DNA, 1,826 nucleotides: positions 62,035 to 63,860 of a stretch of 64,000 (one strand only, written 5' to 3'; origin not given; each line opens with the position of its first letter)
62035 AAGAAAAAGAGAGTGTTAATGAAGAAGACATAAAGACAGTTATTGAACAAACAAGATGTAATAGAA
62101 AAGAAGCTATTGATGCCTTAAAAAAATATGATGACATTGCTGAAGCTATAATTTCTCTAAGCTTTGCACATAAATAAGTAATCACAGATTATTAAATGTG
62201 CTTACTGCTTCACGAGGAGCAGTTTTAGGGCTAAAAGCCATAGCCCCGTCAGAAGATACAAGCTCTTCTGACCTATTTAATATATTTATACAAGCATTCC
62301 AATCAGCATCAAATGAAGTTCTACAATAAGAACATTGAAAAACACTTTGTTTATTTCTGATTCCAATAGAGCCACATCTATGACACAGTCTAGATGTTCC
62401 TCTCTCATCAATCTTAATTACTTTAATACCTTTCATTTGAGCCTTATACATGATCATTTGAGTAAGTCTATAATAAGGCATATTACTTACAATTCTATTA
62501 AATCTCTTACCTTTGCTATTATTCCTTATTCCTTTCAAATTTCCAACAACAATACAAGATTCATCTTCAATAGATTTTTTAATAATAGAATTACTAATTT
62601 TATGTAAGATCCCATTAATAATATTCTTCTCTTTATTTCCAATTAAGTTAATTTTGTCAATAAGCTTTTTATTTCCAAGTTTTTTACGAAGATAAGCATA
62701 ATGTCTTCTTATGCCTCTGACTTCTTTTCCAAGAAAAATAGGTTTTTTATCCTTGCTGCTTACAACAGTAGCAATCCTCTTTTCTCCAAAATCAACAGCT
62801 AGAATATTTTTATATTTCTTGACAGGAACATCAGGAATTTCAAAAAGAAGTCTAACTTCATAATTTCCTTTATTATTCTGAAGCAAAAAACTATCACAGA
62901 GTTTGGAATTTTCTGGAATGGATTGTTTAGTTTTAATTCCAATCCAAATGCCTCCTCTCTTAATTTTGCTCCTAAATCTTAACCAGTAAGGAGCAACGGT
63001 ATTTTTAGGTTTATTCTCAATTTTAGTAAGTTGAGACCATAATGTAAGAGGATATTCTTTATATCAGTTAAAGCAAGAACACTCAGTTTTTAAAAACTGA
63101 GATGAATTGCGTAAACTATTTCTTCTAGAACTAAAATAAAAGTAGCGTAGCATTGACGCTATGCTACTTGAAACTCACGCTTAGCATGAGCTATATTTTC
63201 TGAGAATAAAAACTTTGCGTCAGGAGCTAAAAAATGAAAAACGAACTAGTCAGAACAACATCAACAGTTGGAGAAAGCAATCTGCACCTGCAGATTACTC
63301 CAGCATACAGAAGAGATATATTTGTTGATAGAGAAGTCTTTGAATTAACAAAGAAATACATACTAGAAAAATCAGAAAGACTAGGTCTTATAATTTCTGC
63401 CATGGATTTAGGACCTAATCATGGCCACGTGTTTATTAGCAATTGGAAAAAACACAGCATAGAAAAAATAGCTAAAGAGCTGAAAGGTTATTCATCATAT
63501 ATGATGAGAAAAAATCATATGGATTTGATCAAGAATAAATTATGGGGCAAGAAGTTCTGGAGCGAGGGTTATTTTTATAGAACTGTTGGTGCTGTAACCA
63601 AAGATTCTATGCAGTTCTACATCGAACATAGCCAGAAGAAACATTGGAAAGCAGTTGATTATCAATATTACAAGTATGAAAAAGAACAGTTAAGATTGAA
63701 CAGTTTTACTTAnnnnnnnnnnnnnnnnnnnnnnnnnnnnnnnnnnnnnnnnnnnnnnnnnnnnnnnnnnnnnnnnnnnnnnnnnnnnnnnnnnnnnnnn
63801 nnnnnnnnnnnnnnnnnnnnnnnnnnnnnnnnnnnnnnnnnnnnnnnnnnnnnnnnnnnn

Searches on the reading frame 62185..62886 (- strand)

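Call 13: search_protein_families(library=ncbifam, proteins=[window:62185-62886:-], max_evalue=1)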
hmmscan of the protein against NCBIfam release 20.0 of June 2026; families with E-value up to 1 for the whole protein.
window:62185-62886:- (234 aa): 8 families
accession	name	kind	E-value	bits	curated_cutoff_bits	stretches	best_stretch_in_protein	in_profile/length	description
NF040570.1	guided_TnpB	subfamily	3.7e-44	151.5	100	1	3-205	169-389/389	RNA-guided endonuclease TnpB family protein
NF049972.1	CRISPR_Cas12f2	exception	6.3e-31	107.7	450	1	9-206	313-519/524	type V CRISPR-associated effector Cas12f2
NF038281.1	IS200_TnpB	exception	6.1e-19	68.4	425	1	3-205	152-358/360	IS200/IS605 family element RNA-guided endonuclease TnpB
TIGR01766.2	TIGR01766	domain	6.3e-18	65.1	32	1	86-165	1-82/82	IS200/IS605 family accessory protein TnpB-related protein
NF038280.1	IS607_TnpB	exception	6.2e-12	45.2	350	1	23-219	199-405/431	IS607 family element RNA-guided endonuclease TnpB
NF038192.1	V_cas_c2c8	exception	0.0053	15.9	350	1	127-174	406-453/457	type V CRISPR-associated protein C2c8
NF045604.1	cas_Cas12e_CasX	equivalog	0.035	12.4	200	1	23-172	597-759/886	type V CRISPR RNA-guided endonuclease Cas12e/CasX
NF047723.1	TransFacS4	equivalog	0.056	13.9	120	1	158-190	53-88/90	transcription factor S4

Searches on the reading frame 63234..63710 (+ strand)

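Call 13: search_protein_families(library=ncbifam, proteins=[window:63234-63710:+], max_evalue=1)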
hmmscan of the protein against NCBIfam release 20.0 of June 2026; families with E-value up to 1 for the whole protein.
window:63234-63710:+ (159 aa): 2 families
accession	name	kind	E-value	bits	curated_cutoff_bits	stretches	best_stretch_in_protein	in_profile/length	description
NF033573.1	transpos_IS200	equivalog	3e-26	92.1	55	1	8-132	4-126/126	IS200/IS605 family transposase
NF047646.1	REP_Tyr_transpos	equivalog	4.4e-05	23.4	80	1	24-118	19-114/146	REP-associated tyrosine transposase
